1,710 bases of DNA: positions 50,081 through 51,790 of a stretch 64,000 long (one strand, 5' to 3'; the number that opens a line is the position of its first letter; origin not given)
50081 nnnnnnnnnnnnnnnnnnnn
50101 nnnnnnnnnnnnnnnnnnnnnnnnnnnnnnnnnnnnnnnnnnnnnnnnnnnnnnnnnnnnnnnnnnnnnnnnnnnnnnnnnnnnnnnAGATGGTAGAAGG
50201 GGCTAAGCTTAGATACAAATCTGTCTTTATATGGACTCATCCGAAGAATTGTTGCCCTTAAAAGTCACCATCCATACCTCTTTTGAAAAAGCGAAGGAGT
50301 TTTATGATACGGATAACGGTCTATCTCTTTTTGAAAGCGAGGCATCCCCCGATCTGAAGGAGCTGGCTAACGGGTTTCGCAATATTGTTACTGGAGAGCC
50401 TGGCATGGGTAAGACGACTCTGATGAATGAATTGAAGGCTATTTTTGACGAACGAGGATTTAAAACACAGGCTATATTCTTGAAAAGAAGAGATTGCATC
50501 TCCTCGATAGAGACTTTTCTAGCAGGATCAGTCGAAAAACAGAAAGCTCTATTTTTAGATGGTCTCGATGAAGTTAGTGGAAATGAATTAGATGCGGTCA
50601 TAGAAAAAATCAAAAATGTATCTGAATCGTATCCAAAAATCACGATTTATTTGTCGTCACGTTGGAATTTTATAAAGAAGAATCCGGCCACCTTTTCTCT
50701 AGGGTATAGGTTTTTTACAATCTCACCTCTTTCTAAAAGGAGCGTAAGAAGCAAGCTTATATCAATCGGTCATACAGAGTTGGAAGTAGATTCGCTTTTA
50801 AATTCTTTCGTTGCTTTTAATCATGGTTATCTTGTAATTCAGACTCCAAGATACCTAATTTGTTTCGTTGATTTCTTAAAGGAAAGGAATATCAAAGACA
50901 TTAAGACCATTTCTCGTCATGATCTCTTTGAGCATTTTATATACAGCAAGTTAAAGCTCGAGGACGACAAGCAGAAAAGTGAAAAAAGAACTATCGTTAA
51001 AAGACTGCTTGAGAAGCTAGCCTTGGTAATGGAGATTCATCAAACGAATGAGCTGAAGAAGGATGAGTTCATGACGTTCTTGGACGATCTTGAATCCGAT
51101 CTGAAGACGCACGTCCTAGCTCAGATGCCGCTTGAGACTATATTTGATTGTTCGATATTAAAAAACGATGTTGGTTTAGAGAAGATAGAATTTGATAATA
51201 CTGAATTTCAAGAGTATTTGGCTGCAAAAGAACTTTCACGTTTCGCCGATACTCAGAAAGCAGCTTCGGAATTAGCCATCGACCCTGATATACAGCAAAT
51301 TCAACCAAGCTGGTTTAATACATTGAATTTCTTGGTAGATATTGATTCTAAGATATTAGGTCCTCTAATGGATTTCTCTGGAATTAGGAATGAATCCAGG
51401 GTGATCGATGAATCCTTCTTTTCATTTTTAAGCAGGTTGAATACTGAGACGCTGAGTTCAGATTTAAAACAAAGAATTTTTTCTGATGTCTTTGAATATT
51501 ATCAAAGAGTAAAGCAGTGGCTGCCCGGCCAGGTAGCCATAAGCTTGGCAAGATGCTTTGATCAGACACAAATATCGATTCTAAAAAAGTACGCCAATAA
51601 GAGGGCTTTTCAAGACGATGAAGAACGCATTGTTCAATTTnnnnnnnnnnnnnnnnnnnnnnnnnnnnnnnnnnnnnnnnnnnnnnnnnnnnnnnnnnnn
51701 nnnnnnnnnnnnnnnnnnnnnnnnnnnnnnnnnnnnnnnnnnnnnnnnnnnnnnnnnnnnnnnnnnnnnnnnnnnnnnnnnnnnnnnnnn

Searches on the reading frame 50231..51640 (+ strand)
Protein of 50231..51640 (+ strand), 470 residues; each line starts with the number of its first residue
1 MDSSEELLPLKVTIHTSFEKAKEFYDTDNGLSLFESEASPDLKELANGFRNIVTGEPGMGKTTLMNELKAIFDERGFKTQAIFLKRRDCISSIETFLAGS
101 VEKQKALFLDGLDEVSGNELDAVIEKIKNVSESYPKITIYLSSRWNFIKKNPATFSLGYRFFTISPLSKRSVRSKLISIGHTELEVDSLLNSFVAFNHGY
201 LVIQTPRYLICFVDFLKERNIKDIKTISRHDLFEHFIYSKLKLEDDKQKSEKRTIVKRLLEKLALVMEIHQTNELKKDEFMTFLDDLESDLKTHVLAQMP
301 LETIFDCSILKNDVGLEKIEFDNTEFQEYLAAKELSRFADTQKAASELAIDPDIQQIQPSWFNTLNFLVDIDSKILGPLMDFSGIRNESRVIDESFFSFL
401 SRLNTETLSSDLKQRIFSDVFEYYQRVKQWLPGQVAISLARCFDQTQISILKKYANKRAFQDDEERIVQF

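Call 59: predict_structure(alignment_id=A3)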
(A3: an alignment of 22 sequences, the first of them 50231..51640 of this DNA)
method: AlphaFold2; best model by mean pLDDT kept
length: 470 residues; sequences in the alignment: 22
mean_pLDDT: 80.7   pTM: 0.77
mean pLDDT of the five models: 80.7, 80.6, 80.3, 77.7, 75.4
residues with pLDDT >= 90: 96; 70-90: 290; 50-70: 69; < 50: 15
segments of 3 or more residues with pLDDT < 50: 1-4, 313-315, 465-470
pLDDT, mean of each block of 10 residues (from residue 1): 53 89 81 62 87 88 92 93 90 89 87 82 90 91 87 77 88 89 86 64 85 86 79 83 64 81 88 76 70 65 61 57 83 91 86 82 89 89 82 86 83 92 85 84 87 69 48
secondary structure, 60 per line:
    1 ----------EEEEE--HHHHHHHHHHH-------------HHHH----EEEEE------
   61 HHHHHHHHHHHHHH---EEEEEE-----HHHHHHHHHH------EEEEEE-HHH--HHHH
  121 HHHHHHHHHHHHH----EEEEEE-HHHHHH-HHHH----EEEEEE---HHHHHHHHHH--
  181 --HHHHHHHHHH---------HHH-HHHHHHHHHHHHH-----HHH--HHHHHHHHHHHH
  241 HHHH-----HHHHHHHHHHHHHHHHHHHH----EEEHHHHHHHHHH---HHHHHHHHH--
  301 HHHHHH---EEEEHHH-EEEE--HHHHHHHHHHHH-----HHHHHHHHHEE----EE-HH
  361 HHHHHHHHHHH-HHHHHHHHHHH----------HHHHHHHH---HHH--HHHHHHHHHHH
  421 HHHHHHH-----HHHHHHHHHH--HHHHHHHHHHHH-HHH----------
elements in order: E11-15 H18-28 H42-45 E50-54 H61-74 E78-83 H89-98 E105-110 H117-133 E138-143 H145-150 H152-155 E160-165 H169-178 H183-192 H206-218 H229-244 H250-269 E274-276 H277-286 H290-298 H301-306 E310-313 E318-321 H324-335 H341-349 H359-371 H373-383 H394-401 H410-427 H433-442 H445-456

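Call 62: fold_search(model_id=the predicted structure, library=pdb)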
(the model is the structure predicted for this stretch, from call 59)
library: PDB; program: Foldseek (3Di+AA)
matches with E <= 10: 1490; with E <= 0.001: 204
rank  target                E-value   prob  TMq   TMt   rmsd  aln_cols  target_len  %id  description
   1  4kxf_D                8.6e-12  1.00  0.37  0.23  11.8       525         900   14  Crystal structure of NLRC4 reveals its autoinhibition mechanism (released 2013-07-24)
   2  4kxf_F                1.1e-11  1.00  0.37  0.23  11.7       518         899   14  Crystal structure of NLRC4 reveals its autoinhibition mechanism (released 2013-07-24)
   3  4kxf_H                2.2e-11  1.00  0.37  0.23  12.7       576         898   13  Crystal structure of NLRC4 reveals its autoinhibition mechanism (released 2013-07-24)
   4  4kxf_N                3.9e-11  1.00  0.35  0.22  11.3       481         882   14  Crystal structure of NLRC4 reveals its autoinhibition mechanism (released 2013-07-24)
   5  4kxf_B                4.8e-11  1.00  0.34  0.20  14.6       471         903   14  Crystal structure of NLRC4 reveals its autoinhibition mechanism (released 2013-07-24)
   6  8fw2_A                7.8e-11  1.00  0.46  0.27   9.4       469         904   14  Cryo-EM structure of full-length human NLRC4 inflammasome with C11 symmetry (released 2024-01-03)
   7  9ln6_A                8.2e-11  1.00  0.34  0.20  13.9       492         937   13  Structure of human NLRP14-UHRF1 complex (released 2026-03-18)
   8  8fvu_B                3.8e-10  1.00  0.44  0.26  10.7       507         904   12  Cryo-EM structure of human Needle/NAIP/NLRC4 (R288A) (released 2024-01-03)
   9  9hg4                  4.4e-09  1.00  0.36  0.35  11.8       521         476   14  NACHT domain of NLRP3 in complex with DFV890 (released 2025-03-19)
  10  8swk_A                5.8e-09  1.00  0.35  0.23  12.0       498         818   11  Cryo-EM structure of NLRP3 closed hexamer (released 2024-02-14)
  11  5irm_C                7.1e-09  1.00  0.37  0.26  11.6       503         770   14  Crystal structure of rabbit NOD2 in an ADP-bound state (Crystal form2) (released 2016-06-29)
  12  8swf_C                9.2e-09  1.00  0.34  0.22  12.0       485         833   12  Cryo-EM structure of NLRP3 open octamer (released 2024-02-14)
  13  7alv                  1.0e-08  1.00  0.36  0.36  11.8       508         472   12  Crystal Structure of NLRP3 NACHT domain in complex with a potent inhibitor (released 2021-10-20)
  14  12dl_DA               1.2e-08  1.00  0.35  0.21  14.3       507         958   14  Native structure of the cytoplasmic lattice (CPL) asymmetric unit from mouse MII eggs (released 2026-04-08)
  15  5irl                  1.4e-08  1.00  0.38  0.27  11.9       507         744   14  Crystal structure of rabbit NOD2 SER mutant in an ADP-bound state (released 2016-06-29)
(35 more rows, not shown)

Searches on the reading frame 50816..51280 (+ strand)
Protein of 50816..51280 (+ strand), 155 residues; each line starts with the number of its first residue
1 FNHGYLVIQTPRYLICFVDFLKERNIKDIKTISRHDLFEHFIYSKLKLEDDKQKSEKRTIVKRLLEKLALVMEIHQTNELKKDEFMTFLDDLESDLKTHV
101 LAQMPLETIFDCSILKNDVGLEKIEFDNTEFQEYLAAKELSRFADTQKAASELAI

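Call 92: search_solved_structures(query=A5, max_evalue=10, show_alignments=4)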
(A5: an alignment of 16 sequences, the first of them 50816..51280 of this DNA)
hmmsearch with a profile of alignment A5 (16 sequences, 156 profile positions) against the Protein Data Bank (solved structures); distinct sequences matched with E-value up to 10: 6.
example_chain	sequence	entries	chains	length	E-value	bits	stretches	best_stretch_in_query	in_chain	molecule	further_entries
4dss_A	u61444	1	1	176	0.16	15.1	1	3-39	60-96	Peroxiredoxin type-2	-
7bvv_A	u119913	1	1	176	0.21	14.6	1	4-39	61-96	Peroxiredoxin AHP1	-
4dsq_A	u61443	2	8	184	0.23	14.5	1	4-39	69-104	Peroxiredoxin type-2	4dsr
4owy_A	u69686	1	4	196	0.26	14.4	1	4-39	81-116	Peroxiredoxin type-2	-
4h86_A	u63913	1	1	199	0.27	14.3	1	4-39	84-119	Peroxiredoxin type-2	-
1i4j_A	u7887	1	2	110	1.6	11.8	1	10-71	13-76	50S RIBOSOMAL PROTEIN L22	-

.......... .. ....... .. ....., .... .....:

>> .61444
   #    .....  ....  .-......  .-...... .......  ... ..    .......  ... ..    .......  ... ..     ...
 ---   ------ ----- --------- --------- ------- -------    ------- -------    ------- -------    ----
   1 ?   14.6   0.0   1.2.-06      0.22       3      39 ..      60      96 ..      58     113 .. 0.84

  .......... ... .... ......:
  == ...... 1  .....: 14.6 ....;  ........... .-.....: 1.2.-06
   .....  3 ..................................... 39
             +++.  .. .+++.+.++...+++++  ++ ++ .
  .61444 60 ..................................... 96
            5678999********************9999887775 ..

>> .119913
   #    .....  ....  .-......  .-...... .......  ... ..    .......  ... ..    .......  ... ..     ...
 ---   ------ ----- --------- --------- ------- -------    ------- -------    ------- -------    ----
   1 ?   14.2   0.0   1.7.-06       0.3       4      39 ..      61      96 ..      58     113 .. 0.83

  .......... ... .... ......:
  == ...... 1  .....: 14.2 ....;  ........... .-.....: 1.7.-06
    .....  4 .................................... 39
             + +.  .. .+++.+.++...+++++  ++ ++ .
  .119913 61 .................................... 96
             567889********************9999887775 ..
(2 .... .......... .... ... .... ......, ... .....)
